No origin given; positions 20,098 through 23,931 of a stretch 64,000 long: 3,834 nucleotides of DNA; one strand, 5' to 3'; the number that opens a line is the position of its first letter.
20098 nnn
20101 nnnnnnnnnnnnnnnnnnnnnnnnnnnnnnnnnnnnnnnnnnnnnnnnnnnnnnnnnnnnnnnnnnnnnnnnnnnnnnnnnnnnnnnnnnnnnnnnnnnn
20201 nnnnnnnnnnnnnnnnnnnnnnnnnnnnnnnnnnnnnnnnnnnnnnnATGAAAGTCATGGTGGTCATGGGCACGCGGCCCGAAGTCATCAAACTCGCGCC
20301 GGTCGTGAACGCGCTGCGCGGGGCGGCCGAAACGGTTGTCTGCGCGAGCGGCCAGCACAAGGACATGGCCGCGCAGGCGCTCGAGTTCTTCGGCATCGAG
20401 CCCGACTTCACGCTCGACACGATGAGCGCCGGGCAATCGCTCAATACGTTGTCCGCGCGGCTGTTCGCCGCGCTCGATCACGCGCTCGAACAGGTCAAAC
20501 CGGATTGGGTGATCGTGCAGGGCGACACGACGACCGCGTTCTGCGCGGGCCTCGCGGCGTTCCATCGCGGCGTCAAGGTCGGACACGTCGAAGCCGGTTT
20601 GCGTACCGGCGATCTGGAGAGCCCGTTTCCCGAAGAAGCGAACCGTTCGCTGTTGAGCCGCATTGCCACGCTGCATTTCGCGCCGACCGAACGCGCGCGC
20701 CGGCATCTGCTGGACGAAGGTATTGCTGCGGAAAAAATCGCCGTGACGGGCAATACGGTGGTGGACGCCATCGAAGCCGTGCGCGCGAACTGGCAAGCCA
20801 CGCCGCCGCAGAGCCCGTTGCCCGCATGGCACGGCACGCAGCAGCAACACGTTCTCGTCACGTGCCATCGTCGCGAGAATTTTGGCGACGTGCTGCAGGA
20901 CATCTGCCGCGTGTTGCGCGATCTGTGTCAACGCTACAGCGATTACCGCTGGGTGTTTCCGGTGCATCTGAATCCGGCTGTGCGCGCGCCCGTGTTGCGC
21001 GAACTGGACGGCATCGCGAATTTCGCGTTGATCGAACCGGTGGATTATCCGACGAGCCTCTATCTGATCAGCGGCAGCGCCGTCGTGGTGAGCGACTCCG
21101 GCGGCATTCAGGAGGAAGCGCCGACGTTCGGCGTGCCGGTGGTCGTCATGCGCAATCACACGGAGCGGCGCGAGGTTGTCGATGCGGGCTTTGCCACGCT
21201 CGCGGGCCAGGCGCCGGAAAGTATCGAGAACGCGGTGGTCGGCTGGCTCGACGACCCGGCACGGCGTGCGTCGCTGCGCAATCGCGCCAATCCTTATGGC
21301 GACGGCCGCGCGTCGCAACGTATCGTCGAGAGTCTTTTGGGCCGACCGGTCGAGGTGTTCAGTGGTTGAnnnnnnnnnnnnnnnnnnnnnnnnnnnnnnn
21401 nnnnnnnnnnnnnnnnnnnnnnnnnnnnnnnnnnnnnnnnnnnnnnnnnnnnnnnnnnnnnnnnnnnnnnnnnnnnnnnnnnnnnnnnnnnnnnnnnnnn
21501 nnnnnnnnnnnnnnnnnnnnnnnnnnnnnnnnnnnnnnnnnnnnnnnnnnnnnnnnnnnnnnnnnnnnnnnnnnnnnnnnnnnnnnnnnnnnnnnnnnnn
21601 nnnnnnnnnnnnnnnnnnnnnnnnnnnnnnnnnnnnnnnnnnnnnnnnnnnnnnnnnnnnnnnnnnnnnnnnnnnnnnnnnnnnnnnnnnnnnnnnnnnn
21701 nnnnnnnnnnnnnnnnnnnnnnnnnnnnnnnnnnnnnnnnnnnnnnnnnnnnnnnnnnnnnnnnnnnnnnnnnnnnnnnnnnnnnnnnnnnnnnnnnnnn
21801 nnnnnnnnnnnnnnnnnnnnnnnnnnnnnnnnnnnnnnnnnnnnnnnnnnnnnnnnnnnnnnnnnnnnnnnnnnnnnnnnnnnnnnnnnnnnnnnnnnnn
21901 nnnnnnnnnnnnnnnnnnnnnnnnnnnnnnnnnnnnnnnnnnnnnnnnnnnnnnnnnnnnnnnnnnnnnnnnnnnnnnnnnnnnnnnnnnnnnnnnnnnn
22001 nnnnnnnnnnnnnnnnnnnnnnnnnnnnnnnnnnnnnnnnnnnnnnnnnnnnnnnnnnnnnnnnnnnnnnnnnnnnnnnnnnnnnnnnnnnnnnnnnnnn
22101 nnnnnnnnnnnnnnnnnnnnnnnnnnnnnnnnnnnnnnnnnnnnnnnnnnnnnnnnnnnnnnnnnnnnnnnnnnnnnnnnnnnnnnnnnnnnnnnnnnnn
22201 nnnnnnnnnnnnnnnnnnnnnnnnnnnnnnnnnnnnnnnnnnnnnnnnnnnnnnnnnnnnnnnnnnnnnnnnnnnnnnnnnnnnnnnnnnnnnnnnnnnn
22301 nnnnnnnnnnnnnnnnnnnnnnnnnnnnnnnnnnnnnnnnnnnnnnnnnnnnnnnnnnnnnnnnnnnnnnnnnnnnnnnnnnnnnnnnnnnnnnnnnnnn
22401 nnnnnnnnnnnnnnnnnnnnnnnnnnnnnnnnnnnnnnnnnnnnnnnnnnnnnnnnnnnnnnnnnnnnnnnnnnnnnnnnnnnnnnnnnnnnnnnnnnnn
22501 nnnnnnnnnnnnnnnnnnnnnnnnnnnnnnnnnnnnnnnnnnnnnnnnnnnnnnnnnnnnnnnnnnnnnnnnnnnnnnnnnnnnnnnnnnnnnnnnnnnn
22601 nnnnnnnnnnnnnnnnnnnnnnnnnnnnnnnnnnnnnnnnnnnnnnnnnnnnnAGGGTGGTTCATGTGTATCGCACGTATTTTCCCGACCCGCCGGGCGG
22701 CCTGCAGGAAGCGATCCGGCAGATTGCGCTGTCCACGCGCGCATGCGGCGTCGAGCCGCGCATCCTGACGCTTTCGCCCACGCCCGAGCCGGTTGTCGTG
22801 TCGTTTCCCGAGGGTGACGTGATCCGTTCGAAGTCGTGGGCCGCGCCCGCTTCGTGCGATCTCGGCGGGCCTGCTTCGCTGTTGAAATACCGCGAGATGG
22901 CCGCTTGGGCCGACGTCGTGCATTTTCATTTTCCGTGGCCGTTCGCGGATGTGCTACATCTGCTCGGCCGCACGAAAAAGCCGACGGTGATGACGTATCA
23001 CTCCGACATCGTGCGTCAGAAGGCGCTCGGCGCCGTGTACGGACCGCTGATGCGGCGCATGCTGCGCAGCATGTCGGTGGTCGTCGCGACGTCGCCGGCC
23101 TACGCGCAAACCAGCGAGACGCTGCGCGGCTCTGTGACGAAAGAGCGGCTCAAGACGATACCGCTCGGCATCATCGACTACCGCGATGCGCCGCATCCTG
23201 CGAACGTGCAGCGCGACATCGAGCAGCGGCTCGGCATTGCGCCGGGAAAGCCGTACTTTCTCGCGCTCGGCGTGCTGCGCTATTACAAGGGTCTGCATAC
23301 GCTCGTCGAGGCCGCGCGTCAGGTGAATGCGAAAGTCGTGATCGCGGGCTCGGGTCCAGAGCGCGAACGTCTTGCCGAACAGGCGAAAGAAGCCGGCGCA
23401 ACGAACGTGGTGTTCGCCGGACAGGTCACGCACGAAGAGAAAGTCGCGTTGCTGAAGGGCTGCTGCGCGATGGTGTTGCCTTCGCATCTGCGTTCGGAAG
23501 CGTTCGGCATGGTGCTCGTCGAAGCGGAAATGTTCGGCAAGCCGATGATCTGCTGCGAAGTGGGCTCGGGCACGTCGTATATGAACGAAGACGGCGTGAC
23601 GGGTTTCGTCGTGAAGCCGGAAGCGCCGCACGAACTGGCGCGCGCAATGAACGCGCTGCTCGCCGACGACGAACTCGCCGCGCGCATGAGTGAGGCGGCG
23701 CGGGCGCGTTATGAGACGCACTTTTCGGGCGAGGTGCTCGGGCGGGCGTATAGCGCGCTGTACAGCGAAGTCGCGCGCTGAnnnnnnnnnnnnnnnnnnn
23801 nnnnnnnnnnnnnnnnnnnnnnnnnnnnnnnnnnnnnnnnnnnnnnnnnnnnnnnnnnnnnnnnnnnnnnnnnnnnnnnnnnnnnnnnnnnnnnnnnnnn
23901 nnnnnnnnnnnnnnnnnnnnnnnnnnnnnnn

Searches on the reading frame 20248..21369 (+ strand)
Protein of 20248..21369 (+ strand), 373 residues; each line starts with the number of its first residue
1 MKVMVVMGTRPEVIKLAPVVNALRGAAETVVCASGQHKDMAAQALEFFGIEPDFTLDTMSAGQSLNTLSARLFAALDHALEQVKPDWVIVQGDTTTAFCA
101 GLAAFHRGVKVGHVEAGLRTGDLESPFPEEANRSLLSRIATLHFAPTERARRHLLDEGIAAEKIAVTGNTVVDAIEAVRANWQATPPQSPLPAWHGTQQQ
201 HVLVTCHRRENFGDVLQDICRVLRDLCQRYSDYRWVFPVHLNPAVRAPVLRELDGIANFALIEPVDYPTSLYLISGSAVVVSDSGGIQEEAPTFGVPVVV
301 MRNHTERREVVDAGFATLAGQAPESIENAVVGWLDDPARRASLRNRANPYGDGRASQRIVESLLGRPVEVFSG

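Call 9: search_protein_families(library=pfam, proteins=[window:20248-21369:+], max_evalue=0.001)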
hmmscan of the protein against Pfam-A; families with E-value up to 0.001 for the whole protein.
window:20248-21369:+ (373 aa): 3 families
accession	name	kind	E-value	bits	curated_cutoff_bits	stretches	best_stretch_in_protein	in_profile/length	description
PF02350.25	Epimerase_2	-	9.5e-108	360.6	30.6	1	27-363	9-346/347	UDP-N-acetylglucosamine 2-epimerase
PF13579.12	Glyco_trans_4_4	-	9.1e-06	26.5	29.7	1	71-169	58-157/158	Glycosyl transferase 4-like domain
PF13439.12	Glyco_transf_4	-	0.00047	20.7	28.5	0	67-171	55-166/170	Glycosyltransferase Family 4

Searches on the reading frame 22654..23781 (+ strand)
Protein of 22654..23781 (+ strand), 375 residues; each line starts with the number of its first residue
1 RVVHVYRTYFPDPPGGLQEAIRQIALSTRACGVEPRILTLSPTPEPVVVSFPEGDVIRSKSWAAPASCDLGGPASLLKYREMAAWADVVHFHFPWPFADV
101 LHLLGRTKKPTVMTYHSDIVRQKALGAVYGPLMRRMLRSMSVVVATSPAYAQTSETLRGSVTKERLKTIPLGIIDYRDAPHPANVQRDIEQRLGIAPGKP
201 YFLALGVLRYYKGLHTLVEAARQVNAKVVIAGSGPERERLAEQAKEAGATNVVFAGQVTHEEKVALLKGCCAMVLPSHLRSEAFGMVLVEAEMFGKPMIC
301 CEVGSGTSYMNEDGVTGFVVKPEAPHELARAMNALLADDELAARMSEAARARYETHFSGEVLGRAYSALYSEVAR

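Call 9: search_protein_families(library=pfam, proteins=[window:22654-23781:+], max_evalue=0.001)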
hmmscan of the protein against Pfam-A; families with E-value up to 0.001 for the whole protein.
window:22654-23781:+ (375 aa): 5 families
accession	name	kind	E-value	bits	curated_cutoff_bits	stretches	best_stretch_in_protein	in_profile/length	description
PF00534.26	Glycos_transf_1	-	1.6e-39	135.7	26.4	1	187-351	3-171/172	Glycosyl transferases group 1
PF13692.12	Glyco_trans_1_4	-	2e-27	96.7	27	1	200-338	2-142/142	Glycosyl transferases group 1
PF13439.12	Glyco_transf_4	-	6.6e-17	62.5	28.5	1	14-173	1-166/170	Glycosyltransferase Family 4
PF13579.12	Glyco_trans_4_4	-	1.6e-16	61.5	29.7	1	15-172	1-158/158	Glycosyl transferase 4-like domain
PF13524.12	Glyco_trans_1_2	-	2.7e-06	27.8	25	1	217-358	5-134/144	Glycosyl transferase-like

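Call 55: search_protein_families(library=ncbifam, proteins=[window:22654-23781:+], max_evalue=0.001)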
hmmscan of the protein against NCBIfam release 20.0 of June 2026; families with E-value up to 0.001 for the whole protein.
window:22654-23781:+ (375 aa): 33 families (the best 25 are shown)
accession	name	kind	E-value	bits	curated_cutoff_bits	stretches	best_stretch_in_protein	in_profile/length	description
TIGR02149.1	glgA_Coryne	subfamily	7.6e-22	78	302.4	1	108-373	106-390/391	glycogen synthase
NF041876.1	EPS_EpsE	equivalog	3.5e-21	75.9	400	1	141-359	164-382/389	exopolysaccharide biosynthesis GT4 family glycosyltransferase EpsE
TIGR03999.1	thiol_BshA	equivalog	5.5e-21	74.9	273.7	1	87-374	86-374/375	N-acetyl-alpha-D-glucosaminyl L-malate synthase BshA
NF047684.1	TeichurnBiosyTuaC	equivalog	1.3e-19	70.4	550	1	84-372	107-388/391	teichuronic acid biosynthesis protein TuaC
TIGR03088.1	stp2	hypoth_equivalog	1.5e-19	70.3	409.05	1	188-373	183-373/374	TIGR03088 family PEP-CTERM/XrtA system glycosyltransferase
TIGR03449.1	mycothiol_MshA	equivalog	3e-19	69.2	462.5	1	150-373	169-403/406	D-inositol-3-phosphate glycosyltransferase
NF041010.1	glycosy_Agl16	equivalog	4.1e-19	68.7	575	1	88-351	76-330/352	glycosylation protein Agl16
TIGR04157.1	glyco_rSAM_CFB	subfamily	3.5e-15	55.9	400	1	153-370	180-406/406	TIGR04157 family glycosyltransferase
TIGR04063.1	stp3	hypoth_equivalog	3.7e-15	55.7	442.05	1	160-373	176-395/397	TIGR04063 family PEP-CTERM/XrtA system glycosyltransferase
NF053787.1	GlcN_PG_synth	equivalog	1.3e-14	53.9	480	1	109-372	107-358/361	N-acetylglucosaminyl phosphatidylglycerol synthase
NF038295.1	EPS_HpsP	equivalog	2.4e-14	53.1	550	1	115-373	129-387/388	hormogonium polysaccharide biosynthesis glycosyltransferase HpsP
NF046085.1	XrtY_assoc_Gly1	equivalog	6.2e-14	51.6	400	1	208-374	218-385/387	XrtY-associated glycosyltransferase XYAG1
TIGR04047.1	MSMEG_0565_glyc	hypoth_equivalog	4.5e-13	49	259.85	1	167-351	162-353/373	MSMEG_0565 family glycosyltransferase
NF038229.1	Glyco4_Geo_Pelo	equivalog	1.1e-11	44.4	400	1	131-374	101-337/338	GPMC system family 4 glycosyltransferase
NF007640.0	PRK10307.1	subfamily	2.6e-11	43.1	276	1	134-361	166-395/411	WcaI family glycosyltransferase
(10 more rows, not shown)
